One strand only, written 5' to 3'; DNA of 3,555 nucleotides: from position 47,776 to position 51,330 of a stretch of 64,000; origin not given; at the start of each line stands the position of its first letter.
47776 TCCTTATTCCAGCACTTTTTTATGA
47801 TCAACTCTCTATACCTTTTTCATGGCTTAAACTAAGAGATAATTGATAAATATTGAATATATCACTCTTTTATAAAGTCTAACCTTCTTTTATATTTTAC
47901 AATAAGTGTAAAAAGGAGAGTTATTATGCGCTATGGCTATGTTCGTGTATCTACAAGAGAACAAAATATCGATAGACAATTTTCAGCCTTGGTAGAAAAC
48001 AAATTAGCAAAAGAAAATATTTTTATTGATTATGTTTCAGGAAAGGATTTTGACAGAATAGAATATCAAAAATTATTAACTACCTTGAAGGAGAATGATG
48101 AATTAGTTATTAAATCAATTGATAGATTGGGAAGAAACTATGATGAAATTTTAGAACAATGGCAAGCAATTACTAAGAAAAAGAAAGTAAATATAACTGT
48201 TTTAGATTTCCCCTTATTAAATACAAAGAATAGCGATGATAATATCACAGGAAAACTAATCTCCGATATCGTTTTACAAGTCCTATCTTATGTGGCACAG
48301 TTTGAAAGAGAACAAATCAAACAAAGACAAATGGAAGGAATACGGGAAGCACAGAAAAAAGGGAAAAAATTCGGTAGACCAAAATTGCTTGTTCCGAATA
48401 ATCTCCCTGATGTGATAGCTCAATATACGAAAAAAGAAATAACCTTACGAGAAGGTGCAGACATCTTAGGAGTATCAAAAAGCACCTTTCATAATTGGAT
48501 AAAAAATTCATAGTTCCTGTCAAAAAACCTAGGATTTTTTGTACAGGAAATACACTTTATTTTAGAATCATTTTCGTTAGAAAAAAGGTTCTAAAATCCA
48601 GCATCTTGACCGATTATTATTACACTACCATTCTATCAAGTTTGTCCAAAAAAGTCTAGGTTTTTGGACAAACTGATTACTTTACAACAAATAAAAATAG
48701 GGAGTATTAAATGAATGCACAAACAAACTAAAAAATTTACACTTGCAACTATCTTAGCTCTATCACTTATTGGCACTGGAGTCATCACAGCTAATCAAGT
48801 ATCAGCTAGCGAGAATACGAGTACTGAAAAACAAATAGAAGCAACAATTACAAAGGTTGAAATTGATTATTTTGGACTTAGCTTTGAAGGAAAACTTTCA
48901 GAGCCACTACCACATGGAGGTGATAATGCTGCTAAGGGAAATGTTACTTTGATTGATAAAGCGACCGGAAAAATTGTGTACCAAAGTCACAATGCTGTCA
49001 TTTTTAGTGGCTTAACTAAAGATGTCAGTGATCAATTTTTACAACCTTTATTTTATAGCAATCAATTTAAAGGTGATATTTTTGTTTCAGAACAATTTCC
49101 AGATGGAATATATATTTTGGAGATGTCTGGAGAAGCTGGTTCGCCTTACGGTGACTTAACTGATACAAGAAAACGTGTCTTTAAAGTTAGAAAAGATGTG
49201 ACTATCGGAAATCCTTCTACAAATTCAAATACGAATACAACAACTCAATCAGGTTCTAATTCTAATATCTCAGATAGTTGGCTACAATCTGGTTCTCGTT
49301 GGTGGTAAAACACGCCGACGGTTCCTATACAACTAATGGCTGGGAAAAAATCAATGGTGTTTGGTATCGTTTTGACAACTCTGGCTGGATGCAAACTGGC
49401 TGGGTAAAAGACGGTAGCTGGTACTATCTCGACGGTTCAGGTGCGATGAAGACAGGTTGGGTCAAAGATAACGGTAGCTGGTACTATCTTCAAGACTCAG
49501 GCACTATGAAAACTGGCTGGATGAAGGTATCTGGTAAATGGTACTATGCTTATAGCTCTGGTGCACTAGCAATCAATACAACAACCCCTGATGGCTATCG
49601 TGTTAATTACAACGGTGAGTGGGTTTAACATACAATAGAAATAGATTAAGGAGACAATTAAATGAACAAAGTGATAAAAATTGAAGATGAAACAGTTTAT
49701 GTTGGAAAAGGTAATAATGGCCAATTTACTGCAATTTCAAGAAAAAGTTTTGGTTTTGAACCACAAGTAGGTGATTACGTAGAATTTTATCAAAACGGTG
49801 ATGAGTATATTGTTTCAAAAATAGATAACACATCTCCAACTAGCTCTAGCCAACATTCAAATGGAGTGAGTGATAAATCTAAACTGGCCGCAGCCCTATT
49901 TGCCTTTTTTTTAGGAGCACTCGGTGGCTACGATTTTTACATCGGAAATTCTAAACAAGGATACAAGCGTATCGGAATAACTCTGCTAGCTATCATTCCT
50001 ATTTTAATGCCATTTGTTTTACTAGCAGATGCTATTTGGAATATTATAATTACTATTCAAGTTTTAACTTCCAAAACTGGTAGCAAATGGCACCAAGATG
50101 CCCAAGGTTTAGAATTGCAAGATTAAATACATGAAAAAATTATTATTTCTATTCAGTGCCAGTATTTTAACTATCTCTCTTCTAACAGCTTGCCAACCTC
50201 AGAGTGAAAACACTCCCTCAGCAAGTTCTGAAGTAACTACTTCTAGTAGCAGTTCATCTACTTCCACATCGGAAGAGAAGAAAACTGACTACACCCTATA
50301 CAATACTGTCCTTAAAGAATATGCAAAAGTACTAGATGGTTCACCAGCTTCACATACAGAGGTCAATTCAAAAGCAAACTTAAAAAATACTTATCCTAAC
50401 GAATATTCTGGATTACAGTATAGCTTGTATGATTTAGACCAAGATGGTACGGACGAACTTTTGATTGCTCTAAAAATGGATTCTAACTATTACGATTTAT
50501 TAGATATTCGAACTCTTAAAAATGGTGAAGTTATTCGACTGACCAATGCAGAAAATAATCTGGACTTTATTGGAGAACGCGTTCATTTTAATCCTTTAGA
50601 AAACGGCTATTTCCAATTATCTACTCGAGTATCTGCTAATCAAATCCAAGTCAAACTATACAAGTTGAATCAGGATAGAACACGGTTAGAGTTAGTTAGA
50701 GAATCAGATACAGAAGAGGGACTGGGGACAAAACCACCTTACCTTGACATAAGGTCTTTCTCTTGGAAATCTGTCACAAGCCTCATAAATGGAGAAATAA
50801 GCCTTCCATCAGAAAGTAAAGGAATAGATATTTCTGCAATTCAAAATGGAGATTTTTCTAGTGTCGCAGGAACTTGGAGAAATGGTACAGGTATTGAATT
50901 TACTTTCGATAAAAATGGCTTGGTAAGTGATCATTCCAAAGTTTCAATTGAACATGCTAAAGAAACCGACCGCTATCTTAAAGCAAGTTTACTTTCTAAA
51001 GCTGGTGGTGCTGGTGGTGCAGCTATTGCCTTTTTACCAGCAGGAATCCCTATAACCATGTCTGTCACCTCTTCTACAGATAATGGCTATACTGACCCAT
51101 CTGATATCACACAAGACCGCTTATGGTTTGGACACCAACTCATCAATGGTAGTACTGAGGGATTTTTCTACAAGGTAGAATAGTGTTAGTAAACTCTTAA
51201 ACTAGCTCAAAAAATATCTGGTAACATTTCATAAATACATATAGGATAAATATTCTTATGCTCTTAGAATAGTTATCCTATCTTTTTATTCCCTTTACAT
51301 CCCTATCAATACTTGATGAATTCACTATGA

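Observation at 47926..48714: Serine recombinase followed by two inverted hix-like palindromes 127 bp apart, upstream of a surface-protein operon: candidate invertible switch or res site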

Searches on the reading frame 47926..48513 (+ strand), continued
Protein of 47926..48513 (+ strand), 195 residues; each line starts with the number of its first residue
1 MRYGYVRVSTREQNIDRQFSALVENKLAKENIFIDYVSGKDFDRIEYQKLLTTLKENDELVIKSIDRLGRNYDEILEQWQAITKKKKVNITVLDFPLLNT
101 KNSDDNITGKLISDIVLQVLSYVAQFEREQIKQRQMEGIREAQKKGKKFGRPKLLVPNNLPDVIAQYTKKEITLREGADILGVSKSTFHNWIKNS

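Call 47: find_encoding_contigs(protein=P0031, flank=1500, max_places=10)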
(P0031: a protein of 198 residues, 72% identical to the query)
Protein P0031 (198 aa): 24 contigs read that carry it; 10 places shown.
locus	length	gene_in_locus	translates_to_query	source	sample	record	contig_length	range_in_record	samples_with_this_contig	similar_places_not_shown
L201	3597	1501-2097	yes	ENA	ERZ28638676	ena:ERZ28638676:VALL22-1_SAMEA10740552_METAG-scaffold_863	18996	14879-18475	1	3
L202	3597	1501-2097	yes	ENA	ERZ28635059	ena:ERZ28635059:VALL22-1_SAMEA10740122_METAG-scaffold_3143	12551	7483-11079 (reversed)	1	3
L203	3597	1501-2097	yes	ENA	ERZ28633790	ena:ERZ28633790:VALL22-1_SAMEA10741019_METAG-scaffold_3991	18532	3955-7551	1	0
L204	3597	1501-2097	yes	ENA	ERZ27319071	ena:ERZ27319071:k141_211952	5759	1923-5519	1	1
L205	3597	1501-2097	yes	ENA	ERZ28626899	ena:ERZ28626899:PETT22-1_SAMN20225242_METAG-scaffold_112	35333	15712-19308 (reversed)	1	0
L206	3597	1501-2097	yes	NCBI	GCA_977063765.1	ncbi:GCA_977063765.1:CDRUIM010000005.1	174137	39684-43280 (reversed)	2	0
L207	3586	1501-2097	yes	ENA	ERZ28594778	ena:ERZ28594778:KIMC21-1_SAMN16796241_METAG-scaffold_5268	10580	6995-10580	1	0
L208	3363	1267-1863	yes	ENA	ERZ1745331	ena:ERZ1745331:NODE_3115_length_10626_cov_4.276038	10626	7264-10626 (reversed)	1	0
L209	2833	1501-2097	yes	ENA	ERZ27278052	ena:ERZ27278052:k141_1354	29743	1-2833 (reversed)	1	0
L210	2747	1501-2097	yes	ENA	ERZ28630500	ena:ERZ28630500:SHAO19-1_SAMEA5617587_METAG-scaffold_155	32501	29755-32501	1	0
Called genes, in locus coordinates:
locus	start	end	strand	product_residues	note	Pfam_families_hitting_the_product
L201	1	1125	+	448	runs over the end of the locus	PF01566:Nramp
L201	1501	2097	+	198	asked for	PF00239:Resolvase, PF12728:HTH_17 (weak)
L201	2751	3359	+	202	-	PF12844:HTH_19, PF13560:HTH_31 (weak), PF01381:HTH_3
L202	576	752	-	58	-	-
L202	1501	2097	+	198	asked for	PF00239:Resolvase, PF12728:HTH_17 (weak)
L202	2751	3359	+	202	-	PF12844:HTH_19, PF13560:HTH_31 (weak), PF01381:HTH_3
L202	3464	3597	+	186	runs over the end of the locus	PF14311:DUF4379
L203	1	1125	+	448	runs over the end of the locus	PF01566:Nramp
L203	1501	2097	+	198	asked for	PF00239:Resolvase, PF12728:HTH_17 (weak)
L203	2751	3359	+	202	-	PF12844:HTH_19, PF13560:HTH_31 (weak), PF01381:HTH_3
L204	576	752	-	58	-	-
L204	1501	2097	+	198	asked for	PF00239:Resolvase, PF12728:HTH_17 (weak)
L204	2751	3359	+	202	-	PF12844:HTH_19, PF13560:HTH_31 (weak), PF01381:HTH_3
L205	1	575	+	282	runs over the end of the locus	PF02540:NAD_synthase (weak)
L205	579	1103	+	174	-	PF06041:DUF924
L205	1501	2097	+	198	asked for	PF00239:Resolvase, PF12728:HTH_17 (weak)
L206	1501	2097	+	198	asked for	PF00239:Resolvase, PF12728:HTH_17 (weak)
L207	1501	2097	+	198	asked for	PF00239:Resolvase, PF12728:HTH_17 (weak)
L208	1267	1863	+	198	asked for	PF00239:Resolvase, PF12728:HTH_17 (weak)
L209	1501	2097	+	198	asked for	PF00239:Resolvase, PF12728:HTH_17 (weak)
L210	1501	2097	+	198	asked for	PF00239:Resolvase, PF12728:HTH_17 (weak)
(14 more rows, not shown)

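Call 50: search_protein_families(library=pfam, proteins=[L003:5786-6697:+, L037:4787-6019:+, L037:6069-7463:+, L025:4878-5789:+, L049:4870-6084:+, L025:5890-6528:+, L025:6634-7710:+, L013:5770-6780:+], max_evalue=0.001)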
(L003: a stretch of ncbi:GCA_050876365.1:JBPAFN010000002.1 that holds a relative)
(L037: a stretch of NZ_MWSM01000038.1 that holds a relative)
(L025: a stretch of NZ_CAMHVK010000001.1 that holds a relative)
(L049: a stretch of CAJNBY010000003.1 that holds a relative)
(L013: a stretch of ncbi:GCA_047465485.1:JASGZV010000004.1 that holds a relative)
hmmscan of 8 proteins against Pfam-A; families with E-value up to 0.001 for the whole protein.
L003:5786-6697:+ (304 aa): 3 families
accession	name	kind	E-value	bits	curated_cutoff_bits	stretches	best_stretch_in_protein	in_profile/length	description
PF19127.6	Choline_bind_3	-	5.6e-20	71.5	27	2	208-247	2-44/47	Choline-binding repeat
PF01473.26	Choline_bind_1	-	2.9e-18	65.6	20.5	2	247-265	1-19/19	Putative cell wall binding repeat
PF19085.6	Choline_bind_2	-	2.3e-06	28.1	27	1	269-303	7-38/38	Choline-binding repeat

L037:4787-6019:+ (411 aa): 4 families
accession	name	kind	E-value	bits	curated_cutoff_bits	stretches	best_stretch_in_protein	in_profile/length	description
PF01473.26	Choline_bind_1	-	3.1e-19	68.6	20.5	3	354-372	1-19/19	Putative cell wall binding repeat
PF19127.6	Choline_bind_3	-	3.4e-18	65.8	27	2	316-354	4-44/47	Choline-binding repeat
PF00188.32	CAP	-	1.4e-08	36.1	21.1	1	78-206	1-110/117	Cysteine-rich secretory protein family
PF19085.6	Choline_bind_2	-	6.7e-07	29.9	27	1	376-410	7-38/38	Choline-binding repeat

L037:6069-7463:+ (465 aa): 3 families
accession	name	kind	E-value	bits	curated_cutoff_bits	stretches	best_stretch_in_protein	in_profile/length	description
PF01473.26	Choline_bind_1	-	3.2e-22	78.1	20.5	3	388-406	1-19/19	Putative cell wall binding repeat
PF19127.6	Choline_bind_3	-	2.4e-19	69.5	27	2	369-408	3-44/47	Choline-binding repeat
PF19085.6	Choline_bind_2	-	9.7e-06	26.2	27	1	430-464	7-38/38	Choline-binding repeat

L025:4878-5789:+ (304 aa): 0 families

L049:4870-6084:+ (405 aa): 3 families
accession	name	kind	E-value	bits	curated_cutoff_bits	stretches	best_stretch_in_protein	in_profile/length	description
PF19127.6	Choline_bind_3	-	2e-35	120.9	27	4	309-348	2-44/47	Choline-binding repeat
PF01473.26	Choline_bind_1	-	2.5e-32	109.9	20.5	4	289-307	1-19/19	Putative cell wall binding repeat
PF19085.6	Choline_bind_2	-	8e-06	26.4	27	1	370-404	7-38/38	Choline-binding repeat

L025:5890-6528:+ (213 aa): 0 families

L025:6634-7710:+ (359 aa): 0 families

L013:5770-6780:+ (337 aa): 1 family
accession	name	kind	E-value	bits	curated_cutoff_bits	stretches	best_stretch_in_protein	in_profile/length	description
PF00746.26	Gram_pos_anchor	-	4.3e-08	33.4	20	1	299-335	2-39/43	LPXTG cell wall anchor motif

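Call 54: find_encoding_contigs(protein=P0001, flank=1500, max_places=10)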
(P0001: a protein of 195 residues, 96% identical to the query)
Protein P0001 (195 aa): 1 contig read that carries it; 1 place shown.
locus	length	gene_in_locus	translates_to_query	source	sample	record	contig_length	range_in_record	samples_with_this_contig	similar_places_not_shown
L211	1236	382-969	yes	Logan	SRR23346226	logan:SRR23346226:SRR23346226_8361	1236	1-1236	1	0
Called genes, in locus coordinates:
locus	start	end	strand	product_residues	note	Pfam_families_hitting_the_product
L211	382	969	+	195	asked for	PF00239:Resolvase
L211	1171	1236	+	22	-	?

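Call 55: list_cluster_members(proteins=[window:47926-48510:+])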
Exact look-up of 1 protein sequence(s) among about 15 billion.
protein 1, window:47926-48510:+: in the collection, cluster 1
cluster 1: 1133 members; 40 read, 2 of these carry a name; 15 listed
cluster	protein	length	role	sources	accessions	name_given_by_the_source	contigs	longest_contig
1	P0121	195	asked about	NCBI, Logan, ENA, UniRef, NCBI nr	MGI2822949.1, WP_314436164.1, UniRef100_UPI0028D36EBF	recombinase family protein [Streptococcus mitis] | recombinase family protein n=1 Tax=Streptococcus mitis TaxID=28037 RepID=UPI0028D36EBF | recombinase family protein [uncultured Streptococcus sp.]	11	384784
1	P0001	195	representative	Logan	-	-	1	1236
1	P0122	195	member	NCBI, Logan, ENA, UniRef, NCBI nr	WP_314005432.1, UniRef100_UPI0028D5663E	recombinase family protein [uncultured Streptococcus sp.] | recombinase family protein n=1 Tax=uncultured Streptococcus sp. TaxID=83427 ...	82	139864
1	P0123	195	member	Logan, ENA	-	-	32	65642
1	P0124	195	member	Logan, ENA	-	-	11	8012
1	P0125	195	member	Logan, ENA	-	-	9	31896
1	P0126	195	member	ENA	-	-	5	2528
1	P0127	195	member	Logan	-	-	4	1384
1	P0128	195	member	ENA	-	-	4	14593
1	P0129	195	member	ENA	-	-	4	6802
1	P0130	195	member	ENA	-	-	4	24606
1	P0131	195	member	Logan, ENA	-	-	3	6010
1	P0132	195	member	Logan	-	-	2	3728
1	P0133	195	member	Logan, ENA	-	-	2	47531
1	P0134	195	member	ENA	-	-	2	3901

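Call 56: find_encoding_contigs(protein=P0122, flank=600, max_places=10)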
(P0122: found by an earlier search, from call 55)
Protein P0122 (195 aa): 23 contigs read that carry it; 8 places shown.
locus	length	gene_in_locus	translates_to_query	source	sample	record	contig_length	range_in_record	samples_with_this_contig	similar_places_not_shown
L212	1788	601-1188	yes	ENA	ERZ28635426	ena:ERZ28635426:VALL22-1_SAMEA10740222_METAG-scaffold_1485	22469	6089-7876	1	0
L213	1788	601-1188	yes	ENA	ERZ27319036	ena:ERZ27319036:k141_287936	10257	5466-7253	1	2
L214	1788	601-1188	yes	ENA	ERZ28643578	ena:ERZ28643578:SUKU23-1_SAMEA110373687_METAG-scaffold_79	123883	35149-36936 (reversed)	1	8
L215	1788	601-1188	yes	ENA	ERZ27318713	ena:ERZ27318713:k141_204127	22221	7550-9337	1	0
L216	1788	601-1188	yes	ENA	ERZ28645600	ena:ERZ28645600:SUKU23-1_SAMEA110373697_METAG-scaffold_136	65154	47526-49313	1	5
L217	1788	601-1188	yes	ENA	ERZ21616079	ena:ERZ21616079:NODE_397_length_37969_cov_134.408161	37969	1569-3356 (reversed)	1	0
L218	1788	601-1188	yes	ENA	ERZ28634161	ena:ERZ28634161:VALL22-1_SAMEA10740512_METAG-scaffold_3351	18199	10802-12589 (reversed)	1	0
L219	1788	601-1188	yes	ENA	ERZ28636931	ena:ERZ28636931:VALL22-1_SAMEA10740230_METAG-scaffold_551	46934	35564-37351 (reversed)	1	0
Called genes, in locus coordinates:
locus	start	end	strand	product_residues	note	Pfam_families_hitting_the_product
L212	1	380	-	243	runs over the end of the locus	PF00902:TatC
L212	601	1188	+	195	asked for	PF00239:Resolvase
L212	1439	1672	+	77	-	-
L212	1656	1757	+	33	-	PF19085:Choline_bind_2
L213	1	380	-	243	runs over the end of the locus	PF00902:TatC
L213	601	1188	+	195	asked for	PF00239:Resolvase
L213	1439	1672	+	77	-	-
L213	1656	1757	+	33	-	PF19085:Choline_bind_2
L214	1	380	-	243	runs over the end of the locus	PF00902:TatC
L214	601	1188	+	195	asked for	PF00239:Resolvase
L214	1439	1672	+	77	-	-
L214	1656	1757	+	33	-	PF19085:Choline_bind_2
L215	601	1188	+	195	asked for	PF00239:Resolvase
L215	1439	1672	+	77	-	-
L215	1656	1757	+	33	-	PF19085:Choline_bind_2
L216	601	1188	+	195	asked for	PF00239:Resolvase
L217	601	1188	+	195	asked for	PF00239:Resolvase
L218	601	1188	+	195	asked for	PF00239:Resolvase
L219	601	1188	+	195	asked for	PF00239:Resolvase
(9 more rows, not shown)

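Call 57: find_encoding_contigs(protein=P0123, flank=600, max_places=10)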
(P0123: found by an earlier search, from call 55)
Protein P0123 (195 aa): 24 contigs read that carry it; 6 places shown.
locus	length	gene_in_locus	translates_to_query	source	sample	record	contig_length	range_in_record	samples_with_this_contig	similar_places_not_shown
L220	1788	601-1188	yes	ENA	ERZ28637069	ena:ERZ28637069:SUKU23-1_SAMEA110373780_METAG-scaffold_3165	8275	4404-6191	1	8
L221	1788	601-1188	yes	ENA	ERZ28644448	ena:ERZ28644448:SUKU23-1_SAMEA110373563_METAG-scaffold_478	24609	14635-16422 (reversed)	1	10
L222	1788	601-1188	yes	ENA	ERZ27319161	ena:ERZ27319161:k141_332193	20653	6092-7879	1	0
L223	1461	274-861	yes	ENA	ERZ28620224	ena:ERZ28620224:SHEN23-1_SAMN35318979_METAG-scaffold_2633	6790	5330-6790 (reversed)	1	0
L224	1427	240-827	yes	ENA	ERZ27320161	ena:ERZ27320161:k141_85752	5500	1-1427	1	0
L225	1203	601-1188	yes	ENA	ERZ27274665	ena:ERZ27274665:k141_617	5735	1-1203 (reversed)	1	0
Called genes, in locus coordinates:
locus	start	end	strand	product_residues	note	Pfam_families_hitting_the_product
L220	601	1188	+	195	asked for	PF00239:Resolvase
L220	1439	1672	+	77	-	-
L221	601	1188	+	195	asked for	PF00239:Resolvase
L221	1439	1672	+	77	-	-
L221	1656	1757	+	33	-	PF19085:Choline_bind_2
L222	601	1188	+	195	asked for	PF00239:Resolvase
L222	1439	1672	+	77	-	-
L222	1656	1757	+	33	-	PF19085:Choline_bind_2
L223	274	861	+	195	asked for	PF00239:Resolvase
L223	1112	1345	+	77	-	-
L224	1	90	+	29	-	?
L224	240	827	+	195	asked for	PF00239:Resolvase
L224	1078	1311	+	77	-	-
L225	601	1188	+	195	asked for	PF00239:Resolvase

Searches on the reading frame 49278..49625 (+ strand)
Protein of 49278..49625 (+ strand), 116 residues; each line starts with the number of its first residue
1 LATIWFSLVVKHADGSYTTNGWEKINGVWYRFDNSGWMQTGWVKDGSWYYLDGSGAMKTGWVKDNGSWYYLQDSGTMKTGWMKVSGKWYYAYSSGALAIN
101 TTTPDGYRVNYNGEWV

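Call 4: search_protein_families(library=pfam, proteins=[window:49278-49625:+], max_evalue=0.01)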
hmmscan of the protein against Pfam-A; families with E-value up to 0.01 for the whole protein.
window:49278-49625:+ (116 aa): 4 families
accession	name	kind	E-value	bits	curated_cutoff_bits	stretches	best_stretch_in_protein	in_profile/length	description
PF19127.6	Choline_bind_3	-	1.6e-21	76.4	27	2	20-59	2-44/47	Choline-binding repeat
PF01473.26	Choline_bind_1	-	2.6e-21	75.2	20.5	4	59-77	1-19/19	Putative cell wall binding repeat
PF19085.6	Choline_bind_2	-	9.6e-08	32.6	27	1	81-115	7-38/38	Choline-binding repeat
PF21540.3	Choline_bind_4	-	0.00053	20.2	27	1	59-73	3-17/21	Choline-binding repeat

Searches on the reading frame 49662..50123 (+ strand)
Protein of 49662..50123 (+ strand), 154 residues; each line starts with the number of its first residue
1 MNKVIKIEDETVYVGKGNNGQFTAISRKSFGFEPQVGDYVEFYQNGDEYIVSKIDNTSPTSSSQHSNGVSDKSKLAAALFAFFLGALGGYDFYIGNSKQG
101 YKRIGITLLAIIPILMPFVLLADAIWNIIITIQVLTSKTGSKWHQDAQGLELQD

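Call 4: search_protein_families(library=pfam, proteins=[window:49662-50123:+], max_evalue=0.01)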
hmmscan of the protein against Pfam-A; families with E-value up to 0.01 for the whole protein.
window:49662-50123:+ (154 aa): 1 family
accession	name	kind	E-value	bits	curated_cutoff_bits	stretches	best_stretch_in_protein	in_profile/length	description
PF05154.21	TM2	-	1.7e-05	25.3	27.9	1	71-114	2-43/51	TM2 domain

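Call 23: search_protein_families(library=ncbifam, proteins=[window:49662-50123:+], max_evalue=0.01)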
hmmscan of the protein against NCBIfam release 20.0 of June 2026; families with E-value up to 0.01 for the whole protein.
window:49662-50123:+ (154 aa): 0 families

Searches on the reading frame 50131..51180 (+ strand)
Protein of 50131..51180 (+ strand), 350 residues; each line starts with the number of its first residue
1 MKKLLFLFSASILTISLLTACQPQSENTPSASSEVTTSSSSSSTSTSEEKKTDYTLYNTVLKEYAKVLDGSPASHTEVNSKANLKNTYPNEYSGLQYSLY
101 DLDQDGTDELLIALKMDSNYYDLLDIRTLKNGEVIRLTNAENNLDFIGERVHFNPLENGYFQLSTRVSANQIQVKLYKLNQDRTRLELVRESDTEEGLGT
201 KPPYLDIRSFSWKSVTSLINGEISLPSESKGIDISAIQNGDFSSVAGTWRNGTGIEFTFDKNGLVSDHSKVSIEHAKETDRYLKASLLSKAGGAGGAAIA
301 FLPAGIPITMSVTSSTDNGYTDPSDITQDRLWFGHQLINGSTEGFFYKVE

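Call 4: search_protein_families(library=pfam, proteins=[window:50131-51180:+], max_evalue=0.01)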
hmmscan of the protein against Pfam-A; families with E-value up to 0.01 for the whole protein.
window:50131-51180:+ (350 aa): 1 family
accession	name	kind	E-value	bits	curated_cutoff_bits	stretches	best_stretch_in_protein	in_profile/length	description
PF19804.4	DUF6287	-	1.2e-14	53.7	26.3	1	231-263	2-34/34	Domain of unknown function (DUF6287)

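Call 23: search_protein_families(library=ncbifam, proteins=[window:50131-51180:+], max_evalue=0.01)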
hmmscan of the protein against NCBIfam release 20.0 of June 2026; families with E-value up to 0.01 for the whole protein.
window:50131-51180:+ (350 aa): 2 families
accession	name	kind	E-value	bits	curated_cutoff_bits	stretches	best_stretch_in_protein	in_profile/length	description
NF040528.1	SP_0198_lipo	equivalog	0.00075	19.5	100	1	6-75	4-69/144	SP_0198 family lipoprotein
NF041193.1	lipo_SP0191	subfamily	0.0024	17.9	75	1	1-52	1-50/190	SP0191 family lipoprotein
